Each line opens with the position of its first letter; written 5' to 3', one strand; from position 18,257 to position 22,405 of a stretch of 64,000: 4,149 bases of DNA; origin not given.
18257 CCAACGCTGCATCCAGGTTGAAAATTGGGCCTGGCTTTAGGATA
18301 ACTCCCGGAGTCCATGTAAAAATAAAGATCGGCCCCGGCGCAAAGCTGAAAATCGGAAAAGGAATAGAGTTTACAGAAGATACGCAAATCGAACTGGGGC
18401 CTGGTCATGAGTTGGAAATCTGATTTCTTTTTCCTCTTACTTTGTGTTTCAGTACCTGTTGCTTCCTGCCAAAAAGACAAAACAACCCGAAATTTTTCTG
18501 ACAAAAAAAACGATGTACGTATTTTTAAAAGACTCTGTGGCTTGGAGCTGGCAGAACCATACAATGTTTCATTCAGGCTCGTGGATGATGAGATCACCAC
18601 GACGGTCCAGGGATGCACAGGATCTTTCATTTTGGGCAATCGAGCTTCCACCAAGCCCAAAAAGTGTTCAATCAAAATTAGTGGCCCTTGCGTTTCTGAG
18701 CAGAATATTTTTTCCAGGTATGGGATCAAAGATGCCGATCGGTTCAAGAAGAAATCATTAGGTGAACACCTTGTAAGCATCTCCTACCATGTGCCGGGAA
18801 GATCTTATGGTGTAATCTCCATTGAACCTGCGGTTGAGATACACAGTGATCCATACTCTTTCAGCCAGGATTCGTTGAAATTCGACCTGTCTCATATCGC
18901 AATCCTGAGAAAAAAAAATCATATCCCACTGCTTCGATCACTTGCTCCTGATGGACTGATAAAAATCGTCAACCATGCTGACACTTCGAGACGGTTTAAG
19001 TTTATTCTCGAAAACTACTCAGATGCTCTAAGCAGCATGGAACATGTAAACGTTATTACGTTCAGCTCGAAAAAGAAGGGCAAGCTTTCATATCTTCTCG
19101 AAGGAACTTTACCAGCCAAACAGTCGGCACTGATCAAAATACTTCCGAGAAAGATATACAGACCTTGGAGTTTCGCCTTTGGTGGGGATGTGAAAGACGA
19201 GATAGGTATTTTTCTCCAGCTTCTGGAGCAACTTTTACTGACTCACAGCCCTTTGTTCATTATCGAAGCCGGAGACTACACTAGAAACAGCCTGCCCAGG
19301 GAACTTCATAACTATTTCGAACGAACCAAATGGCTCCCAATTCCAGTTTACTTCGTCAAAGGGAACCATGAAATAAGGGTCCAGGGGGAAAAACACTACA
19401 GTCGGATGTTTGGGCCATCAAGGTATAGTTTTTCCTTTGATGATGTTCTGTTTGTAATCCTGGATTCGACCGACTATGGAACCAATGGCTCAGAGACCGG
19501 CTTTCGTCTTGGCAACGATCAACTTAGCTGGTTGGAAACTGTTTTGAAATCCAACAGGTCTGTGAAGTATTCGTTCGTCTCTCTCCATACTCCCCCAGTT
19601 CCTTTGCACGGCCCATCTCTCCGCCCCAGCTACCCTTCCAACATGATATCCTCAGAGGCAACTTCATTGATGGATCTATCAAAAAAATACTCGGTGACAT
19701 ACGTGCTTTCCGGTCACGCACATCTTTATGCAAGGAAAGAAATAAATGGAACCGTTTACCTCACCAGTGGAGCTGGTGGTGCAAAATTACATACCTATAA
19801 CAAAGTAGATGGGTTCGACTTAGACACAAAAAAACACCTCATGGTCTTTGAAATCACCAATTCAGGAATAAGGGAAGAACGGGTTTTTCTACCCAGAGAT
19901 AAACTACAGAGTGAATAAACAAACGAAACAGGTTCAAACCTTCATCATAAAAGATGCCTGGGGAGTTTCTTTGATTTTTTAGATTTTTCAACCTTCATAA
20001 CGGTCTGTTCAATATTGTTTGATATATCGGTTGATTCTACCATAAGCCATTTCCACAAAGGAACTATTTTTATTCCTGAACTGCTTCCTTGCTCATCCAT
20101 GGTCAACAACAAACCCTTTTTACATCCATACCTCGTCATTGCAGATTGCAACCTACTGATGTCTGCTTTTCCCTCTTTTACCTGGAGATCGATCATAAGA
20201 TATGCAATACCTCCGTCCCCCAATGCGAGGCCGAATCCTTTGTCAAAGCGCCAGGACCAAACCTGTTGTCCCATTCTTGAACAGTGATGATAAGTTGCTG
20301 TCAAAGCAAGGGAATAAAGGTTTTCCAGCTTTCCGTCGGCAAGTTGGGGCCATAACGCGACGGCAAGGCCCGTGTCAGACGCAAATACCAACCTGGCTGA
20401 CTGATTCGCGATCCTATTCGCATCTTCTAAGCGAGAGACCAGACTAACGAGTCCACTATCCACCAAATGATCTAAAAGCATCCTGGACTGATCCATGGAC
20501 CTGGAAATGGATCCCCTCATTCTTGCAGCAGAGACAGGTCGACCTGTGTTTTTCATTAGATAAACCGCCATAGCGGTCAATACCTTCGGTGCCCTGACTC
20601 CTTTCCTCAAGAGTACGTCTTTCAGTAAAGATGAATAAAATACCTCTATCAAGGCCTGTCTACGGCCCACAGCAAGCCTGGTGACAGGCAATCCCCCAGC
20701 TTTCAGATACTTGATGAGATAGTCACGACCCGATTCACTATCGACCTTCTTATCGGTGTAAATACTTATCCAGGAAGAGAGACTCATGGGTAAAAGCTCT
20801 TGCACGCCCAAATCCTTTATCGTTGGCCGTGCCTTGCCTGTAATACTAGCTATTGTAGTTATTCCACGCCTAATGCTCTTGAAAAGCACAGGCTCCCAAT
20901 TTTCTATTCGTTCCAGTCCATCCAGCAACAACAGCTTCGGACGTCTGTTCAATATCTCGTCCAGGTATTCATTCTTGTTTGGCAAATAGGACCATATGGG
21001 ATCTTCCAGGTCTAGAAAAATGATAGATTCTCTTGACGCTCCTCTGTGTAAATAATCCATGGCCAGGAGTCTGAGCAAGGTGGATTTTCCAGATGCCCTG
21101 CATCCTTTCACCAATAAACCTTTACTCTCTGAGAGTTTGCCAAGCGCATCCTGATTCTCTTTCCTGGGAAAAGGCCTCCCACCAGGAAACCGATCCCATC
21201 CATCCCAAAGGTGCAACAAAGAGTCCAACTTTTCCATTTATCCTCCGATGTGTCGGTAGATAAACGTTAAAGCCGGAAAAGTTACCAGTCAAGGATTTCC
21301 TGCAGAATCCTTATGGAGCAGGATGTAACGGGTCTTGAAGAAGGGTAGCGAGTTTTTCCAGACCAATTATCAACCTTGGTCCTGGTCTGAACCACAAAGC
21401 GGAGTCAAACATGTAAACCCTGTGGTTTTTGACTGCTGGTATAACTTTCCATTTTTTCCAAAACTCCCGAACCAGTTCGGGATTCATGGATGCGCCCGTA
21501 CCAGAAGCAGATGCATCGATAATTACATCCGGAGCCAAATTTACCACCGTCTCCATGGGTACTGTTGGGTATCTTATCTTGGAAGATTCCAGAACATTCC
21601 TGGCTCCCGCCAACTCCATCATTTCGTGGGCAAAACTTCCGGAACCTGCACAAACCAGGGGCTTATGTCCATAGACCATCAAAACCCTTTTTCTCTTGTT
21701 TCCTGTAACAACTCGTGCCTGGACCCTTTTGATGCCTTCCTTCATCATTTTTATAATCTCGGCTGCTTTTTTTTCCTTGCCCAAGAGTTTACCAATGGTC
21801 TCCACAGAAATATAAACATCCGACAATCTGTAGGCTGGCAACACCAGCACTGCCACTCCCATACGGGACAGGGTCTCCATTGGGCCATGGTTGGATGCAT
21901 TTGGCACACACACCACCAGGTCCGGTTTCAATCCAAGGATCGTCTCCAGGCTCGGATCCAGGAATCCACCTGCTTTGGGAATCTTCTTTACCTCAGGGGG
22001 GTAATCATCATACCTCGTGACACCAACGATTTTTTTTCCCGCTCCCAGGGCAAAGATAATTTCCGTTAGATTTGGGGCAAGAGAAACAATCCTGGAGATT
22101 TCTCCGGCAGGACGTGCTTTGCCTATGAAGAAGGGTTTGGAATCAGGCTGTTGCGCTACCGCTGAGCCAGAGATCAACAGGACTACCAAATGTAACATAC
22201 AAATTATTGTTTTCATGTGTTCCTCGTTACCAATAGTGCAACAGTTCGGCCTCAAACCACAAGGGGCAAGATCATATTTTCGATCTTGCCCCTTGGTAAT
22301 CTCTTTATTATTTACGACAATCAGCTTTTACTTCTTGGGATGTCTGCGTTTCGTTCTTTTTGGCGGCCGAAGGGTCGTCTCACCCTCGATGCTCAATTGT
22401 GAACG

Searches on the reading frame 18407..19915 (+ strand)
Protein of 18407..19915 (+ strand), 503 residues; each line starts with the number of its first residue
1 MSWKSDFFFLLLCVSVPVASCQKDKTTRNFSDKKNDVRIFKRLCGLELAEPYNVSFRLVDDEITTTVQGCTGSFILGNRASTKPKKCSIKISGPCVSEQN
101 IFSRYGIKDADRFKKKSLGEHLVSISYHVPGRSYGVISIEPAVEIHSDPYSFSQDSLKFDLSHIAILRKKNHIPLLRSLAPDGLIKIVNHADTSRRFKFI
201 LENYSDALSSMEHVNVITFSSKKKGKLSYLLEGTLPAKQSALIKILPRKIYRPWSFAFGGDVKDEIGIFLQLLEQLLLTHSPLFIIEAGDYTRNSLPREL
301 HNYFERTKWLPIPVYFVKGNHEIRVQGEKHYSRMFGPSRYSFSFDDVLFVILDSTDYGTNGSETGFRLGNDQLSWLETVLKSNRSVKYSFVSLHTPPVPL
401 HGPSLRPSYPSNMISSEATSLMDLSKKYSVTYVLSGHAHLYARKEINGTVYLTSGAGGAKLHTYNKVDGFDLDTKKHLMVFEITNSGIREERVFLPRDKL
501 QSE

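Call 43: search_protein_families(library=pfam, proteins=[window:18407-19915:+], max_evalue=0.001)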
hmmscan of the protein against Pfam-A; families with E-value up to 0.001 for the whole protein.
window:18407-19915:+ (503 aa): 2 families
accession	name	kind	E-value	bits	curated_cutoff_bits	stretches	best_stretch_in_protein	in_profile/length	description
PF00149.33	Metallophos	-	4.8e-12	47.1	21.5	1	260-440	7-190/191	Calcineurin-like phosphoesterase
PF12850.12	Metallophos_2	-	7.4e-05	23.2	27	0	284-355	29-90/154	Calcineurin-like phosphoesterase superfamily domain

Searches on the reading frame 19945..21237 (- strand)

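Call 43: search_protein_families(library=pfam, proteins=[window:19945-21237:-], max_evalue=0.001)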
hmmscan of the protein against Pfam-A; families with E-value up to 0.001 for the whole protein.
window:19945-21237:- (430 aa): 2 families
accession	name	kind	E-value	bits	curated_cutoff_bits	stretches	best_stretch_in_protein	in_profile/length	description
PF13173.12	AAA_14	-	3.7e-10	40.3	27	1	39-125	3-88/129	AAA domain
PF20720.3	nSTAND3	-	4.3e-05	23.7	27.2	1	26-88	5-65/155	Novel STAND NTPase 3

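Call 44: search_protein_families(library=ncbifam, proteins=[window:19945-21237:-], max_evalue=0.001)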
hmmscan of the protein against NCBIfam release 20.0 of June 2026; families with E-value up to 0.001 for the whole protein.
window:19945-21237:- (430 aa): 0 families

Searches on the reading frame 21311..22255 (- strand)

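Call 43: search_protein_families(library=pfam, proteins=[window:21311-22255:-], max_evalue=0.001)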
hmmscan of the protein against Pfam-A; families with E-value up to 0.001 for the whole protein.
window:21311-22255:- (314 aa): 1 family
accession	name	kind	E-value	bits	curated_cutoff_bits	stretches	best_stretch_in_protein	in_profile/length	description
PF01497.23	Peripla_BP_2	-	1.9e-33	116.3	27.5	1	56-285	1-233/235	Periplasmic binding protein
